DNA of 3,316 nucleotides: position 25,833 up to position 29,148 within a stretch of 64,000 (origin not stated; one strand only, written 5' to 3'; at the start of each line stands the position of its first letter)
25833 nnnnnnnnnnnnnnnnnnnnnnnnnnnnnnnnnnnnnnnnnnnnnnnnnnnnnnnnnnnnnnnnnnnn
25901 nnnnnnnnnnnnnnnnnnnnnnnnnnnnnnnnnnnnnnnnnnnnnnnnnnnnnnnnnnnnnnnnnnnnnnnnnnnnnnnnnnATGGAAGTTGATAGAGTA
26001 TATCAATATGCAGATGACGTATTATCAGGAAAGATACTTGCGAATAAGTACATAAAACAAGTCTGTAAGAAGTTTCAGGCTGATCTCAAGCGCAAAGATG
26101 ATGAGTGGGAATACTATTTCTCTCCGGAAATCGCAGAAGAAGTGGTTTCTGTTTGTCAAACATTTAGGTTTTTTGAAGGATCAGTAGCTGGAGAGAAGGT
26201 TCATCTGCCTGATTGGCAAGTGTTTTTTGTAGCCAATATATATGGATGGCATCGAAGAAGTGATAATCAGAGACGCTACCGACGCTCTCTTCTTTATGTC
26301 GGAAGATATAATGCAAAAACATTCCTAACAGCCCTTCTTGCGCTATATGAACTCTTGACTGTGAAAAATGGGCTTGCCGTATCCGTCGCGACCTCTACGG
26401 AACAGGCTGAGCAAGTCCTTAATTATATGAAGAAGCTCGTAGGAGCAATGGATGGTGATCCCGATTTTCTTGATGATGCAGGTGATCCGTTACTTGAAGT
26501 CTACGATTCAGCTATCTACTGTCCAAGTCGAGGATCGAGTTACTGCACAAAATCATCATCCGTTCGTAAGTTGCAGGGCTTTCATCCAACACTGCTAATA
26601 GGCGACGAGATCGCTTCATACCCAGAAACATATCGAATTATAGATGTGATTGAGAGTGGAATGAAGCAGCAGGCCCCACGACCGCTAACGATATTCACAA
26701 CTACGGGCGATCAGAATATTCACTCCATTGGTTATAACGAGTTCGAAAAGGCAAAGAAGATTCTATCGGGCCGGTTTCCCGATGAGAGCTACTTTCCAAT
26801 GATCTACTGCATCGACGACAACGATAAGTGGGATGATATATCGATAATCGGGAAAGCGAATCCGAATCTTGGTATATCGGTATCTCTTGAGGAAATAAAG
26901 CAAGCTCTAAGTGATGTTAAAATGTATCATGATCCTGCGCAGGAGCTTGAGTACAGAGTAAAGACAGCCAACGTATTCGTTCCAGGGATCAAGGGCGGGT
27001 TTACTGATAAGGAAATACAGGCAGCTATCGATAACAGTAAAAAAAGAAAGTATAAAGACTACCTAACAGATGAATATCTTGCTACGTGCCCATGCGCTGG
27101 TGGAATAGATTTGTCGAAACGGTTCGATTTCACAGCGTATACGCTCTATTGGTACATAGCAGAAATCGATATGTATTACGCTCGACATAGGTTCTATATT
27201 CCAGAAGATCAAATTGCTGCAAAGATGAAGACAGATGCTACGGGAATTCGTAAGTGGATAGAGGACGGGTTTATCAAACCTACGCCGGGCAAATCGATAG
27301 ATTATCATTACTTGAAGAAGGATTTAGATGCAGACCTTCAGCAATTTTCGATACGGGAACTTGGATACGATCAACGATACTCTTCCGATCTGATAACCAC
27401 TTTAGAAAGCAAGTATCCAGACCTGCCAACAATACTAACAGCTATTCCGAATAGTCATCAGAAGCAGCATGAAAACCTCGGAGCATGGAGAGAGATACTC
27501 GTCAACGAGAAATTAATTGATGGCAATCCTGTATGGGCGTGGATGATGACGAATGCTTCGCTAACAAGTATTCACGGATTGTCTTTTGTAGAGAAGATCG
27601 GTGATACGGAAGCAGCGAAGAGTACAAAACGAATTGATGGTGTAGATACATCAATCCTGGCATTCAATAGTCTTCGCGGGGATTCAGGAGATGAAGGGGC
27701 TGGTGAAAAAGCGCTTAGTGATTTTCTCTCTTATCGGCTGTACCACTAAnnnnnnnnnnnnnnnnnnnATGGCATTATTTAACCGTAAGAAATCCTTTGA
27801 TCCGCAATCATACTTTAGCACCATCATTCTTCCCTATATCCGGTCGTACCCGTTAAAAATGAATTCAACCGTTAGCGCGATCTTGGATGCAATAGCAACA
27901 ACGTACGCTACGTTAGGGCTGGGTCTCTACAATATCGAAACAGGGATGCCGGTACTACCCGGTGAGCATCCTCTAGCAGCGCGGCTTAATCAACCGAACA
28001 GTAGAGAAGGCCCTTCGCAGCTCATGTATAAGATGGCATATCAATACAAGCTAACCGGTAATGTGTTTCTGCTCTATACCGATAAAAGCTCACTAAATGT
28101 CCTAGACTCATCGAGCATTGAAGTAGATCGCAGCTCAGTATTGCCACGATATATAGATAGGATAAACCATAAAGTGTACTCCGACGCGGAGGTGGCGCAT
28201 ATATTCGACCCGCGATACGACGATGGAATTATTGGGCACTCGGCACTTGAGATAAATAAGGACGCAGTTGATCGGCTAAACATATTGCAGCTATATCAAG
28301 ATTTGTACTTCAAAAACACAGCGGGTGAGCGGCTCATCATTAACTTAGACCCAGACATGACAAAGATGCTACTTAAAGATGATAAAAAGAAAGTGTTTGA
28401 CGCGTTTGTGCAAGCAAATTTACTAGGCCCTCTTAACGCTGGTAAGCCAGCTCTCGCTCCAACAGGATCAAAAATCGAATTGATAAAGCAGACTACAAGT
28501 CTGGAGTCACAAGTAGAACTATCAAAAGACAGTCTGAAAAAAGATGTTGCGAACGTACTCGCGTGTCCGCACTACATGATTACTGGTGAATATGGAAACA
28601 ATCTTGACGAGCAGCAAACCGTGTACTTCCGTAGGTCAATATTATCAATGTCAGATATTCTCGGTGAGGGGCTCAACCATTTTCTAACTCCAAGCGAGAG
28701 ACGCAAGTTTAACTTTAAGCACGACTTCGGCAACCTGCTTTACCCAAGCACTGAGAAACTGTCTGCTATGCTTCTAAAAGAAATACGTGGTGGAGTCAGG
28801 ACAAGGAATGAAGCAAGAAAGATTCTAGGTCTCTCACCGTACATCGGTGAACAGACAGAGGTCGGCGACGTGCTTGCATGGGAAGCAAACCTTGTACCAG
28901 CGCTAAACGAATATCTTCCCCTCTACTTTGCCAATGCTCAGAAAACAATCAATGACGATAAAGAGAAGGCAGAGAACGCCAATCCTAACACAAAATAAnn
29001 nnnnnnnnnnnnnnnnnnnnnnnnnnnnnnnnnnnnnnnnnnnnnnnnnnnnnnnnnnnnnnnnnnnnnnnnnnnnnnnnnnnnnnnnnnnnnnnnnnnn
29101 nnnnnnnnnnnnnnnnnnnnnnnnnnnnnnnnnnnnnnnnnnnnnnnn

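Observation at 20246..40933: Recurrent coding-strand motif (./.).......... at prophage gene boundaries, often supplying the stop codon of the upstream gene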

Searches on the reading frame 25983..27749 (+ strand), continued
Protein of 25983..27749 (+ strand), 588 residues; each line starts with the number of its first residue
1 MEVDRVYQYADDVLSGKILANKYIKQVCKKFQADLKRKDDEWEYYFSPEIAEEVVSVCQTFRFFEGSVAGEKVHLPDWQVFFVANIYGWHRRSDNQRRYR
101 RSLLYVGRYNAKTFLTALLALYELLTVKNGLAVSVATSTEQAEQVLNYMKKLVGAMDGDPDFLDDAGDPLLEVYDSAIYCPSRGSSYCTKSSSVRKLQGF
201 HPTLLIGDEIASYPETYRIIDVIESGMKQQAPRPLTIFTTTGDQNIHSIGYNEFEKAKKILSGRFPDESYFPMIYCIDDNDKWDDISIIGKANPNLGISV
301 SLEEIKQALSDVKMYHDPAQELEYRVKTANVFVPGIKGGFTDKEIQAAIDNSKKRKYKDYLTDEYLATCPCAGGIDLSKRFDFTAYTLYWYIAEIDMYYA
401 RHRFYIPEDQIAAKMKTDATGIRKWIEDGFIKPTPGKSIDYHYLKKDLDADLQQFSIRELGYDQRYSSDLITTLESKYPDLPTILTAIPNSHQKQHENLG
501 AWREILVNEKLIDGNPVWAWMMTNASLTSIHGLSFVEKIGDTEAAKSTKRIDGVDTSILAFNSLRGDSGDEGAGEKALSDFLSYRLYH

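Call 63: search_protein_families(library=pfam, proteins=[L010:851-1789:+, L010:3409-3942:+, L010:3939-4634:+, L010:4660-4992:+, L010:5304-5714:+, L010:6765-7322:+, L010:7345-8124:+, L010:8137-8574:+, L010:8610-9008:+, L010:9005-9373:+], max_evalue=0.01)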
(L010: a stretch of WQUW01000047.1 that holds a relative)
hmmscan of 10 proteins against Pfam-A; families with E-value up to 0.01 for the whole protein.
L010:851-1789:+ (312 aa): 0 families

L010:3409-3942:+ (177 aa): 2 families
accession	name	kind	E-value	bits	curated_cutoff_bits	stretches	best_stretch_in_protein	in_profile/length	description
PF12728.13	HTH_17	-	0.0025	18.5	27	1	31-84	2-48/51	Helix-turn-helix domain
PF13443.12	HTH_26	-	0.0062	17.2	22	0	28-53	8-33/63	Cro/C1-type HTH DNA-binding domain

L010:3939-4634:+ (231 aa): 0 families

L010:4660-4992:+ (110 aa): 0 families

L010:5304-5714:+ (136 aa): 1 family
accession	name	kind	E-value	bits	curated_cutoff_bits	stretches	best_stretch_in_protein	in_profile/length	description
PF19474.4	DUF6011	-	1.7e-08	34.3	26.6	1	14-38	10-34/37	Family of unknown function (DUF6011)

L010:6765-7322:+ (185 aa): 2 families
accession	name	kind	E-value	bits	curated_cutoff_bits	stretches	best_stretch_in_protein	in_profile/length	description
PF13392.12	HNH_3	-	4.4e-13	49.1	24.8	1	90-130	2-42/46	HNH endonuclease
PF15645.12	Tox-PLDMTX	-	0.0019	18.7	26.1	1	86-123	23-60/142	Dermonecrotoxin of the Papain-like fold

L010:7345-8124:+ (259 aa): 1 family
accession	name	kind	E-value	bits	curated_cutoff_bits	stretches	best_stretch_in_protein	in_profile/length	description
PF19808.4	DUF6291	-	3.7e-11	43.5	27.2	1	7-84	1-78/79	Family of unknown function (DUF6291)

L010:8137-8574:+ (145 aa): 0 families

L010:8610-9008:+ (132 aa): 0 families

L010:9005-9373:+ (122 aa): 2 families
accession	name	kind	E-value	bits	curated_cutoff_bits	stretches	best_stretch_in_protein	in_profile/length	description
PF01844.29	HNH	-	3.6e-08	33.9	21.4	1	64-110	1-46/47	HNH endonuclease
PF13391.12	HNH_2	-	0.0025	18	21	1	64-107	1-57/66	HNH endonuclease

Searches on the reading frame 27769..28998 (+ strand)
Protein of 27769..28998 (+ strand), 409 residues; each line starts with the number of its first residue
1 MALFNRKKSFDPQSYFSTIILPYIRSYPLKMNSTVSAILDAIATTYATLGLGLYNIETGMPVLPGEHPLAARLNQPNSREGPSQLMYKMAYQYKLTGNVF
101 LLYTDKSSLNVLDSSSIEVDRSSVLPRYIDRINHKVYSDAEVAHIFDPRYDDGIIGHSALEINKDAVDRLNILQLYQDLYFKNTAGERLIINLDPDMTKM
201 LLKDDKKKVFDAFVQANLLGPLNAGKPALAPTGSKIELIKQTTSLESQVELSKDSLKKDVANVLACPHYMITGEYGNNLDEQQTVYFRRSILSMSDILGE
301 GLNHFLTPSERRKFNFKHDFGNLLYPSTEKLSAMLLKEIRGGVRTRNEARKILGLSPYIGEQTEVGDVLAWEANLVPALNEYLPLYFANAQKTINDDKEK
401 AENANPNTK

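Call 11: search_protein_families(library=phrogs, proteins=[window:27769-28998:+], max_evalue=0.001)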
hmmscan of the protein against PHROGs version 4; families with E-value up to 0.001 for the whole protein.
window:27769-28998:+ (409 aa): 3 families
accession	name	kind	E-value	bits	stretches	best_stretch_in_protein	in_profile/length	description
phrog_12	-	head and packaging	9.5e-45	154.7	1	1-401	48-447/646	portal protein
phrog_2662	-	head and packaging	5.1e-12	46.2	1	32-360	67-410/717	portal protein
phrog_5929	-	head and packaging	1.8e-08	34.9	1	197-403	23-225/228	portal protein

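Call 30: find_related_loci(query=window:27769-28998:+, collection=viral_contigs, flank=10000)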
Query window:27769-28998:+ (409 aa) in viral_contigs; peptide patterns used: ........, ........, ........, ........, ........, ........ (x = any residue, [..] = any of these).
3 stretches matched a pattern, but none encodes a relative of the query by tblastn (E <= 1e-3).
